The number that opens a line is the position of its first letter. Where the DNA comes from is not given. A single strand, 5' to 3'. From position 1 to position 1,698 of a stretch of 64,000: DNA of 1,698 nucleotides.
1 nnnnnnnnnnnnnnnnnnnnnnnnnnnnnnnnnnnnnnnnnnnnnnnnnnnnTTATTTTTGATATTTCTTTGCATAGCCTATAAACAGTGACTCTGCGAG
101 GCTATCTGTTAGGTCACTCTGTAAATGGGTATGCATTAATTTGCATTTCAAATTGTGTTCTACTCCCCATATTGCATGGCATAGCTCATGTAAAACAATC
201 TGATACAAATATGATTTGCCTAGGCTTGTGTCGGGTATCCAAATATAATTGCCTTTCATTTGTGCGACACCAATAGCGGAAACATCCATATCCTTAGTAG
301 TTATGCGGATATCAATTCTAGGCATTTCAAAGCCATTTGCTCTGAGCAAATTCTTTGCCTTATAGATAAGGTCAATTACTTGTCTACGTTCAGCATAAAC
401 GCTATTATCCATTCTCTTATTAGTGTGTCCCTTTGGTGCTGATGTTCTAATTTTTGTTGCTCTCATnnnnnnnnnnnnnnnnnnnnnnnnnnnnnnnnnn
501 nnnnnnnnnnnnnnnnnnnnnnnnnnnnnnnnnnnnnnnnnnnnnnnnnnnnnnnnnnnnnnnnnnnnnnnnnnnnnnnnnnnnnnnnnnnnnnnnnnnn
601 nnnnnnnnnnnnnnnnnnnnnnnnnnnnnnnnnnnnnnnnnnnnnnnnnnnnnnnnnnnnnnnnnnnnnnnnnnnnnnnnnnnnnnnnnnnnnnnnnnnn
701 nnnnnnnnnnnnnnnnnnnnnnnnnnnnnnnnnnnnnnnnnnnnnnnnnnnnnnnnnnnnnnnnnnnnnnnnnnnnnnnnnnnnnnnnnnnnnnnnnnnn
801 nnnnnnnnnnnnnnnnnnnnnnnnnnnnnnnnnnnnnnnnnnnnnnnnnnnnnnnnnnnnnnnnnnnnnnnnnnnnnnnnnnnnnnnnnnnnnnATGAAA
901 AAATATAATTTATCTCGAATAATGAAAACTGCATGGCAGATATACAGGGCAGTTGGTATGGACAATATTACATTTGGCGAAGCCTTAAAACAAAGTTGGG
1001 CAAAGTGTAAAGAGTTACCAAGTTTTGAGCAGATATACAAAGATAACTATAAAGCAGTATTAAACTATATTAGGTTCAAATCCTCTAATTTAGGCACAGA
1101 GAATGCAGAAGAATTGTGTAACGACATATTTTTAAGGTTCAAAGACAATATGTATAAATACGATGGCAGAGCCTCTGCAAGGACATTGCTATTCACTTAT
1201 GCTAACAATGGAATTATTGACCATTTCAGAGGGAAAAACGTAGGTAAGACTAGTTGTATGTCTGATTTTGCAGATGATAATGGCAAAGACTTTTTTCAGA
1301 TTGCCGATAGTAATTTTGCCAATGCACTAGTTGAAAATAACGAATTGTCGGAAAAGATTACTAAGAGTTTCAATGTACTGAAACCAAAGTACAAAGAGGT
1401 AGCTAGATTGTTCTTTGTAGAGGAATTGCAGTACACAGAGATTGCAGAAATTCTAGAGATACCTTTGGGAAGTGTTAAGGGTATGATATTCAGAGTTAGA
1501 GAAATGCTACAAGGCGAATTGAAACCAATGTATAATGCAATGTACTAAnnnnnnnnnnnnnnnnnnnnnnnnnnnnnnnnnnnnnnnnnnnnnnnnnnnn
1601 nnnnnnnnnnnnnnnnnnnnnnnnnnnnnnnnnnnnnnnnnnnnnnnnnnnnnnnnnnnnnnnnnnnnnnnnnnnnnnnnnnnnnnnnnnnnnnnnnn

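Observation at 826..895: Sigma gene carries a host-type Bacteroidetes promoter overlapping a variant phage-type promoter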

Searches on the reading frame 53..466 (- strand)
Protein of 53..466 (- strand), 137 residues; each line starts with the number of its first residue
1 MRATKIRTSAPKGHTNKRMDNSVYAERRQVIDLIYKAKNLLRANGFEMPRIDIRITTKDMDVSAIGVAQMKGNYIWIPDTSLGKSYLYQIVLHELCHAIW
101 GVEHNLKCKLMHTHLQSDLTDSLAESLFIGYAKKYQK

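Call 4: search_protein_families(library=pfam, proteins=[window:53-466:-], max_evalue=0.01)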
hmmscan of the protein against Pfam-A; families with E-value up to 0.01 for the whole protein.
window:53-466:- (137 aa): 1 family
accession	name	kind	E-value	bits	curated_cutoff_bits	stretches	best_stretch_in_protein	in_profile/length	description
PF10263.15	SprT-like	-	0.0011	19.2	25.6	1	39-107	9-80/108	SprT-like family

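Call 57: search_protein_families(library=ncbifam, proteins=[window:53-466:-], max_evalue=0.01)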
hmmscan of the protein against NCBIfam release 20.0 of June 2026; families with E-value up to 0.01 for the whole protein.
window:53-466:- (137 aa): 0 families

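Call 64: find_encoding_contigs(protein=window:53-466:-, flank=10000, max_places=1)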
Protein window:53-466:- (137 aa): 10 contigs read that carry it; 1 place shown.
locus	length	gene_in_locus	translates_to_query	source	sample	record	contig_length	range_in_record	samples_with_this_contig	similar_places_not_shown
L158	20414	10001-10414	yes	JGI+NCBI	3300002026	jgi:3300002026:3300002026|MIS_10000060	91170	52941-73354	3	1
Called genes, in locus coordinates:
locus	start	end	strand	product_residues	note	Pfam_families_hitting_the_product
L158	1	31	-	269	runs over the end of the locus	PF17338:GP88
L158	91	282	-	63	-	-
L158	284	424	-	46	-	-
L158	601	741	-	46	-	-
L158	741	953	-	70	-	-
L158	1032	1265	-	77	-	-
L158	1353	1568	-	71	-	-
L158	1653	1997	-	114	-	-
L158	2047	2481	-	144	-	-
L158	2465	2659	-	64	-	-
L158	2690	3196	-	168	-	-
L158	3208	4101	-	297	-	-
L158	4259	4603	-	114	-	-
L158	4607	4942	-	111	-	-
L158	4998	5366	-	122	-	-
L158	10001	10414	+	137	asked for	-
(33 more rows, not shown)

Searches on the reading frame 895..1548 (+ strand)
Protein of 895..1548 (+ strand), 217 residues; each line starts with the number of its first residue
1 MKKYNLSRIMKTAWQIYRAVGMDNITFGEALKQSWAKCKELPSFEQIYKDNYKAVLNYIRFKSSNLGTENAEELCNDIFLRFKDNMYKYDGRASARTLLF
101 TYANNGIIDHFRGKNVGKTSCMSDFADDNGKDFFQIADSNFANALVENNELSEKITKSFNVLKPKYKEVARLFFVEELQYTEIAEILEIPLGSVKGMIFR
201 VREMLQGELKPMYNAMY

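Call 4: search_protein_families(library=pfam, proteins=[window:895-1548:+], max_evalue=0.01)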
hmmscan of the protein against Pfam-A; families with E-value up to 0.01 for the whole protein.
window:895-1548:+ (217 aa): 4 families
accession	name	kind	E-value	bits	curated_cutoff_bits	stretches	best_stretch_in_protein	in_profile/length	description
PF08281.18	Sigma70_r4_2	-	5.1e-09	36.1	25.7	1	154-205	3-54/54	Sigma-70, region 4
PF04542.20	Sigma70_r2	-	6e-07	29.6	24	1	48-114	2-68/71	Sigma-70 region 2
PF04545.22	Sigma70_r4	-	0.00013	21.8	24.1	1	160-202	3-45/50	Sigma-70, region 4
PF07638.17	Sigma70_ECF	-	0.0098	16.2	21.1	0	67-209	45-183/185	ECF sigma factor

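Call 16: find_related_loci(query=window:895-1545:+, collection=viral_contigs, flank=3000)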
Query window:895-1545:+ (217 aa) in viral_contigs; peptide patterns used: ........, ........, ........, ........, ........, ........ (x = any residue, [..] = any of these).
3 stretches matched a pattern, but none encodes a relative of the query by tblastn (E <= 1e-3).

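Call 17: find_homologous_proteins(query=window:895-1545:+)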
Query window:895-1545:+ (217 aa): 6 proteins with E <= 0.001 among 108 candidates.
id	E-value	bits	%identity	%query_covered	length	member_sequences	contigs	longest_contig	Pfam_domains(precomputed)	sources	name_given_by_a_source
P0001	1.4e-140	484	100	100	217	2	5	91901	PF04542.21,PF08281.19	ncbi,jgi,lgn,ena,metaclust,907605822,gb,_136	jgi:RNA polymerase sigma-70 factor (ECF subfamily)|metaclust:\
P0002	8.9e-57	211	50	95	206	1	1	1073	-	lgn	-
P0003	6.1e-56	208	47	99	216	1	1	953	PF04542.21,PF08281.19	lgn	-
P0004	2.7e-41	160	44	97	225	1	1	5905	PF04542.21,PF08281.19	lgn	-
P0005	5.4e-38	149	47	80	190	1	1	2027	PF04542.21,PF08281.19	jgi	-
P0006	1.6e-32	131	38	95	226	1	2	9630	PF04542.21,PF08281.19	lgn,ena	-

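Call 18: find_encoding_contigs(protein=P0001, flank=3000, max_places=6)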
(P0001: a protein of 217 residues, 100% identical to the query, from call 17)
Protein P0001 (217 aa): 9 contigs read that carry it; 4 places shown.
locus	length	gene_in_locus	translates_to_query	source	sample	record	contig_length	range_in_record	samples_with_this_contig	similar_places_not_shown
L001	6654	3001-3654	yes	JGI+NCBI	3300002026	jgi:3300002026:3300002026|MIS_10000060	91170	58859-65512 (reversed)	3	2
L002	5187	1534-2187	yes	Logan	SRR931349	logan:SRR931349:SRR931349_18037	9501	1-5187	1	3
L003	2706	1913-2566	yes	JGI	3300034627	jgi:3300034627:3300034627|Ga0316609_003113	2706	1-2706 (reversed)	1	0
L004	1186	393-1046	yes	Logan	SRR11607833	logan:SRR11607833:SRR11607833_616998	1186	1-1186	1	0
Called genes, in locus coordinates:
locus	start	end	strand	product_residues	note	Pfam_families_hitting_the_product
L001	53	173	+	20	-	-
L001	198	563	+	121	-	-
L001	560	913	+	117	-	-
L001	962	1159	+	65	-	-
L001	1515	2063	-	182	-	-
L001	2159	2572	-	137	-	-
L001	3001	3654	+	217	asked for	PF04542:Sigma70_r2 (weak), PF08281:Sigma70_r4_2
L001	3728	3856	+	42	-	-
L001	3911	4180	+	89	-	-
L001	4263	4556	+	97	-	-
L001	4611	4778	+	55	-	-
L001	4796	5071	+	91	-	-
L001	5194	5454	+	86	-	-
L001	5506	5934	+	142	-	-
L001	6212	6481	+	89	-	-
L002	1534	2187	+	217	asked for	PF04542:Sigma70_r2 (weak), PF08281:Sigma70_r4_2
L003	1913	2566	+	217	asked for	PF04542:Sigma70_r2 (weak), PF08281:Sigma70_r4_2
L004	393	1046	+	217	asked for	PF04542:Sigma70_r2 (weak), PF08281:Sigma70_r4_2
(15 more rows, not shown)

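Call 19: find_encoding_contigs(protein=P0004, flank=5000, max_places=3)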
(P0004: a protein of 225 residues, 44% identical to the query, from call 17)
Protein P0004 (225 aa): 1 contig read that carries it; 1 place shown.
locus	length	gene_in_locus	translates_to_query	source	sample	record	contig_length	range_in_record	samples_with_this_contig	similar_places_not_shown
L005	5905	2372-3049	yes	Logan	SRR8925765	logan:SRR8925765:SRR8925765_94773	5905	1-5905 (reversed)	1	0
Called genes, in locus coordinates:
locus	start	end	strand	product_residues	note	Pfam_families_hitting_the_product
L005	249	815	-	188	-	-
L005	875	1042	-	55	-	-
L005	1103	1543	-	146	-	-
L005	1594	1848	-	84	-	-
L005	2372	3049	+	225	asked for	PF04542:Sigma70_r2, PF08281:Sigma70_r4_2 (weak)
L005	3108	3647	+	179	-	PF07463:NUMOD4, PF13392:HNH_3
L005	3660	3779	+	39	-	-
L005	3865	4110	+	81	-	-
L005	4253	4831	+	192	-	-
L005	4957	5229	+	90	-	-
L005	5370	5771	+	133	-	-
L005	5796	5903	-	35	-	?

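Call 20: find_encoding_contigs(protein=P0006, flank=8000, max_places=3)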
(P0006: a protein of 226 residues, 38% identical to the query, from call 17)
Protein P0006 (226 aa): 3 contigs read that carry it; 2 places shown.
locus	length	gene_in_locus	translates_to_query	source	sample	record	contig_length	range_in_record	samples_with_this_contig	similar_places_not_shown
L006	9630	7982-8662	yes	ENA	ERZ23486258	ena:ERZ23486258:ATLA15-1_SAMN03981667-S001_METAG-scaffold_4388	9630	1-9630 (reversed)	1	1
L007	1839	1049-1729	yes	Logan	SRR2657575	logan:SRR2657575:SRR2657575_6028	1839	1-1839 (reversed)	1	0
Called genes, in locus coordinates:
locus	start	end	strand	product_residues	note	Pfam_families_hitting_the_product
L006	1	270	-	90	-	?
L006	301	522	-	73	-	-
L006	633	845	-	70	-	-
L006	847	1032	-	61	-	-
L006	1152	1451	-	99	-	-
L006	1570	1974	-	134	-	-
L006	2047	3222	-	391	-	-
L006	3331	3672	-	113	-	PF24192:DUF7417 (weak)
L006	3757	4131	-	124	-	-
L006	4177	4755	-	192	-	-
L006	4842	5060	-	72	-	-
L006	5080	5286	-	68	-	-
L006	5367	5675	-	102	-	-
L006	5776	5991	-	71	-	-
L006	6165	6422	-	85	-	-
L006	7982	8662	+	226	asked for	PF04542:Sigma70_r2, PF08281:Sigma70_r4_2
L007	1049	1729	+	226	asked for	PF04542:Sigma70_r2, PF08281:Sigma70_r4_2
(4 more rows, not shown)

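Call 21: find_encoding_contigs(protein=P0002, flank=3000, max_places=3)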
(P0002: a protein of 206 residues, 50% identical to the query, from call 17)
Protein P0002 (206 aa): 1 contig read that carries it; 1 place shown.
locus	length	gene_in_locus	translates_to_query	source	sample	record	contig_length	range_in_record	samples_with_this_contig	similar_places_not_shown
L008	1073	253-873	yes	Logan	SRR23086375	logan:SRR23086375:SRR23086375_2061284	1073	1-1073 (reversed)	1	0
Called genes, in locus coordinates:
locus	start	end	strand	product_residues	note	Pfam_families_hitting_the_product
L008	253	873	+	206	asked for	-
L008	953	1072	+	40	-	?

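Call 22: find_encoding_contigs(protein=P0003, flank=3000, max_places=3)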
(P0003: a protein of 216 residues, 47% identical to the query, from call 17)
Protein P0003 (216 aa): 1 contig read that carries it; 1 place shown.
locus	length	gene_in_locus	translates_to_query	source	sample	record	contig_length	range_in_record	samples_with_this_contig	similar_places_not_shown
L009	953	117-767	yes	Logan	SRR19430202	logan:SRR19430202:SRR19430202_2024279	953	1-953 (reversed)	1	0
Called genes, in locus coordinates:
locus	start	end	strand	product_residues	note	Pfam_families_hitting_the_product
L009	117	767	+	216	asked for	PF04542:Sigma70_r2 (weak), PF08281:Sigma70_r4_2 (weak)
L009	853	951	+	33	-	?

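Call 23: find_encoding_contigs(protein=P0005, flank=3000, max_places=3)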
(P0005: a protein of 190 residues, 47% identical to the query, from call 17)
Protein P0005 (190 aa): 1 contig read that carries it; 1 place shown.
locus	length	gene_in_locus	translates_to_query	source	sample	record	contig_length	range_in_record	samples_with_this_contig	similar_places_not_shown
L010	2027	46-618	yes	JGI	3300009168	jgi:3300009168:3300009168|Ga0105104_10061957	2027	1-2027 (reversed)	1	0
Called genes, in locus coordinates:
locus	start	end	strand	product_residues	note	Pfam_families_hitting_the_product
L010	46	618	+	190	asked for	PF04542:Sigma70_r2, PF08281:Sigma70_r4_2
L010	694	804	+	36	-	-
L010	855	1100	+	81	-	-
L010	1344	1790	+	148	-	PF04002:RadC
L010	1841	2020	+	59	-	-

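Call 36: find_related_loci(query=A1, collection=viral_contigs, flank=4000)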
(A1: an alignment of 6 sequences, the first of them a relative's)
Query A1 (217 aa) in viral_contigs; peptide patterns used: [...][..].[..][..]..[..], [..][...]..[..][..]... (x = any residue, [..] = any of these).
48 stretches matched a pattern; 3 encode a relative of the query (tblastn E <= 1e-3); 3 distinct loci.
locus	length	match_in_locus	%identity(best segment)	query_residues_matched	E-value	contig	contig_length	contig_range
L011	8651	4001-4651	40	3-216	4e-48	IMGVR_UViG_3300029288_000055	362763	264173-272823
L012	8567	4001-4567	36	30-216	7e-31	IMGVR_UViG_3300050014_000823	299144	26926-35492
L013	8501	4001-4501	34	47-211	8e-26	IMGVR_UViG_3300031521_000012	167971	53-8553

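Call 37: find_related_loci(query=A1, collection=metagenome_contigs, flank=4000)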
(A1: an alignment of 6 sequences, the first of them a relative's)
Query A1 (217 aa) in metagenome_contigs; peptide patterns used: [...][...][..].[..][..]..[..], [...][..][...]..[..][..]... (x = any residue, [..] = any of these).
507 stretches matched a pattern; 229 encode a relative of the query (tblastn E <= 1e-3); the best 80 are kept; 80 distinct loci.
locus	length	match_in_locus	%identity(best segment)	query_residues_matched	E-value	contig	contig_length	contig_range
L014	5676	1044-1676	42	3-213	8e-53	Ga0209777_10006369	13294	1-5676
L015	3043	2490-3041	46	3-187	3e-51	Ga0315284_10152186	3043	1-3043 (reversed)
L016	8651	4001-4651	43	3-216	2e-48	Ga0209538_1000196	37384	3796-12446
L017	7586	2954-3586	45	4-213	3e-48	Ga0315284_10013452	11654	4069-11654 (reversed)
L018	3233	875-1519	43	3-216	1e-47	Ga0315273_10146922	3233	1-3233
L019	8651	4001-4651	40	3-216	5e-47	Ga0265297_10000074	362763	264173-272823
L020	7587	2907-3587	41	3-216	4e-45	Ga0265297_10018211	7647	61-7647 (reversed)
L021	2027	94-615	47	43-216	9e-44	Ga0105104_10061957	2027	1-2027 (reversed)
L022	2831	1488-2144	42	1-213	3e-43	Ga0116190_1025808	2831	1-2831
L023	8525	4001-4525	48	41-213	1e-42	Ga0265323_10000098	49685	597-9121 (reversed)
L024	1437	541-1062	47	43-214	2e-43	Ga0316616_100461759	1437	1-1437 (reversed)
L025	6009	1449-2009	41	31-217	1e-41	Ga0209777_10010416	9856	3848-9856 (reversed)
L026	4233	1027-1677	40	2-213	2e-41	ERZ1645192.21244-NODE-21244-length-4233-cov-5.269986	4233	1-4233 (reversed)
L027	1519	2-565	43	31-216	4e-40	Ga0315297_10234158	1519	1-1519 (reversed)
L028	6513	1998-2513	43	39-210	3e-37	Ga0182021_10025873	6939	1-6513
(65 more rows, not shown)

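Call 40: search_dna_similar(query=window:895-1545:+, collection=phages, mode=protein, max_evalue=0.001, max_rows=30)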
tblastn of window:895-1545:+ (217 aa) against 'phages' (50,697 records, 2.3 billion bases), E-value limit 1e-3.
Records with a match: 10; places in all: 10; records where one place covers at least 80% of the query: 3.
Best place of each record, by identity: <60% 10.
By first word of the organism name: Bacteriophage 5; uncultured 4; Dulem 1.
By host as written in the record: - 9; Propithecus coquereli 1.
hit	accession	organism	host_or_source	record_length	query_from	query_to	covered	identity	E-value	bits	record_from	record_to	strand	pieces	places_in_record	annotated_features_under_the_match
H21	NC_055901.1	uncultured phage cr130_1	Rhesus macaque feces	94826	36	210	81%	27.4%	1e-5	51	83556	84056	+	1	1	RNA polymerase sigma-W factor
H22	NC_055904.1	uncultured phage cr273_1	pig feces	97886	36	210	81%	26.6%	5e-6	52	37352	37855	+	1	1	RNA polymerase sigma-W factor | hypothetical protein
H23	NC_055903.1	uncultured phage cr272_1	pig feces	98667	36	210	81%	26.6%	5e-6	52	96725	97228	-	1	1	RNA polymerase sigma-W factor | hypothetical protein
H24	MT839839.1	Bacteriophage sp.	human fecal samples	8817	68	206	64%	31.7%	2e-8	59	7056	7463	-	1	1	record has no annotation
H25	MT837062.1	Bacteriophage sp.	human fecal samples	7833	69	210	65%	29.5%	9e-4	45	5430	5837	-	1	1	record has no annotation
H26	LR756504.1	uncultured phage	metagenomic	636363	66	215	69%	25.8%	7e-7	55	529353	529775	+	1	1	record has no annotation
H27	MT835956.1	Bacteriophage sp.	human fecal samples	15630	71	217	68%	24.5%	2e-4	47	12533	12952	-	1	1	record has no annotation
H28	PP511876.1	Dulem virus 42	Propithecus coquereli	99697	69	209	65%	25.5%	1e-6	54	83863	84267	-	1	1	polymerase/primase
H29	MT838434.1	Bacteriophage sp.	human fecal samples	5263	71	205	62%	23.6%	2e-4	47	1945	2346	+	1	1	record has no annotation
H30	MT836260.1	Bacteriophage sp.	human fecal samples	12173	1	92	42%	33.7%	6e-4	46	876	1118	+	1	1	record has no annotation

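Call 43: find_related_loci(query=A1, collection=genome_contigs, flank=3000)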
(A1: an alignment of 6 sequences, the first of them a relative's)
Query A1 (217 aa) in genome_contigs; peptide patterns used: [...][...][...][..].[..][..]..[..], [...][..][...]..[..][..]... (x = any residue, [..] = any of these).
201 stretches matched a pattern; 64 encode a relative of the query (tblastn E <= 1e-3); 64 distinct loci.
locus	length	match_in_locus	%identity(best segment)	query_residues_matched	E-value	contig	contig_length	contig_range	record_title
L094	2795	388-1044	39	2-215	8e-42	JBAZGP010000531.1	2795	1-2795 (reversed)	MAG: Lutibacter sp. isolate SO_2017_LW3_49 NODE_155511_length_2795_cov_0.581709_LW162_2017, whole genome shotgun sequenc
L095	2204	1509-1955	30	69-214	5e-15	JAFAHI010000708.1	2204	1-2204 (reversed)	MAG: Verrucomicrobiota bacterium isolate CP_BE_BS_17 BE_BS_k147_5416350, whole genome shotgun sequence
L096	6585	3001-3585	27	27-214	3e-14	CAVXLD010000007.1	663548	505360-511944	MAG: uncultured Verrucomicrobiae bacterium isolate MFD00731.bin.1.199 genome assembly, contig: contig_28673, whole genom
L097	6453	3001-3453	27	69-216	3e-14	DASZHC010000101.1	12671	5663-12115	MAG TPA_asm: Chthoniobacterales bacterium isolate SMAG_U6565 k141_185443, whole genome shotgun sequence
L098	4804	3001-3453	30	69-216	4e-14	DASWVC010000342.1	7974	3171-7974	MAG TPA_asm: Chthoniobacterales bacterium isolate SMAG_U3619 k141_343773, whole genome shotgun sequence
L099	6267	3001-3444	29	69-213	6e-14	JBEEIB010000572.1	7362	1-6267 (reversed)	MAG: Verrucomicrobiota bacterium isolate BP_749 scaffold_210055, whole genome shotgun sequence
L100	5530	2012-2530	28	43-214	9e-14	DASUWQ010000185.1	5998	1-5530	MAG TPA_asm: Chthoniobacterales bacterium isolate SMAG_U1847 k141_1372861, whole genome shotgun sequence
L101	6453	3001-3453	28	69-216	3e-13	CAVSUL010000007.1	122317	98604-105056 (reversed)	MAG: uncultured Verrucomicrobiae bacterium isolate MFD09603.bin.3.250 genome assembly, contig: contig_59397, whole genom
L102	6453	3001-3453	28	69-216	4e-13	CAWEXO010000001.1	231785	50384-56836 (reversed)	MAG: uncultured Verrucomicrobiae bacterium isolate MFD09603.bin.2.211 genome assembly, contig: contig_18964, whole genom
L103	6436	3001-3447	29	69-214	4e-13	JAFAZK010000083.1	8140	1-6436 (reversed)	MAG: Verrucomicrobiota bacterium isolate CP_BM_RX_R9_3 BM_RX_R9_k147_620415, whole genome shotgun sequence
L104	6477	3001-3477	28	52-213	3e-13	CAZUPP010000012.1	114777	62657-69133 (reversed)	MAG TPA_asm: uncultured Verrucomicrobiales bacterium isolate SRP128890_co1_181 genome assembly, contig: NODE_228_length_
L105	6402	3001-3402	30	70-210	1e-12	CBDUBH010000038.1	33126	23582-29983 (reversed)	MAG TPA_asm: uncultured Melioribacteraceae bacterium isolate ERR2431955_binner123_Refined_67 genome assembly, contig: ER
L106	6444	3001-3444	27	69-213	2e-12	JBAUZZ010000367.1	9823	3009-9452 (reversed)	MAG: Chthoniobacterales bacterium isolate MFD10071_ilm_asm_bin10 k127_142809, whole genome shotgun sequence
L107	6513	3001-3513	28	43-213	3e-12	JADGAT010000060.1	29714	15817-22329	MAG: SAR324 cluster bacterium isolate nPCRbin10 nPCR_bin10_NODE_60_length_29714_cov_8.278065, whole genome shotgun seque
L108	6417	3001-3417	26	70-210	4e-12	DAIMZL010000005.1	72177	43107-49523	MAG TPA_asm: Melioribacteraceae bacterium isolate CTOTU7585 NODE_782_length_72177_cov_27.626147, whole genome shotgun se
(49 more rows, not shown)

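Call 57: search_protein_families(library=ncbifam, proteins=[window:895-1548:+], max_evalue=0.01)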
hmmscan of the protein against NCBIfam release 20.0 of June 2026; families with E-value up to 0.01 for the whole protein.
window:895-1548:+ (217 aa): 79 families (the best 25 are shown)
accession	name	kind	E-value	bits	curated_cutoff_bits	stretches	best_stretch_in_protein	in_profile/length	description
TIGR02937.1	sigma70-ECF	superfamily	1.7e-21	76.6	42.9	1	44-208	3-164/165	sigma-70 family RNA polymerase sigma factor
TIGR02950.1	SigM_subfam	subfamily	1e-19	71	147.95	1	44-207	2-156/159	RNA polymerase sigma factor, SigM family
NF007223.0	PRK09641.1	equivalog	1.5e-19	70.6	209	1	68-210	42-185/187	RNA polymerase sigma factor SigW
TIGR02985.1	Sig70_bacteroi1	subfamily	3.8e-18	66.2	126.4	1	43-206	2-159/162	RNA polymerase sigma-70 factor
TIGR02952.1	Sig70_famx2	equivalog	2.8e-17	63.1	206.45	1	38-205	7-166/170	ECF subfamily RNA polymerase sigma factor, BldN family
NF008894.0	PRK11924.3-1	equivalog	7.6e-17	62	258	1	70-209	48-181/188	RNA polymerase sigma factor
NF009166.1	PRK12513.1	equivalog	1.6e-16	60.6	206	1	30-207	11-184/193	RNA polymerase sigma factor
TIGR02948.1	SigW_bacill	equivalog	1.1e-15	58.1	243.1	1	67-210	40-185/187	RNA polymerase sigma factor SigW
NF008891.0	PRK11924.1-5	subfamily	3.4e-15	56.6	259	1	58-209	21-163/171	RNA polymerase sigma factor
NF009174.0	PRK12522.1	equivalog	6.9e-15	55.5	217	1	50-210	10-168/175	RNA polymerase sigma factor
NF006930.0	PRK09415.1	subfamily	4.4e-14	52.7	198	1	68-210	40-176/179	RNA polymerase factor sigma C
NF009172.0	PRK12519.1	subfamily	4.1e-13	49.3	222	1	68-206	53-190/194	RNA polymerase sigma factor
NF007220.0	PRK09639.1-5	equivalog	8.4e-13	48.5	260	1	43-211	4-166/181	RNA polymerase sigma factor SigX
NF007226.0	PRK09644.1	equivalog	2.8e-12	47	199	1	45-209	4-157/166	RNA polymerase sigma factor SigM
TIGR02939.1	RpoE_Sigma70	equivalog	7.3e-12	45.7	236.15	1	68-212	44-189/190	RNA polymerase sigma factor RpoE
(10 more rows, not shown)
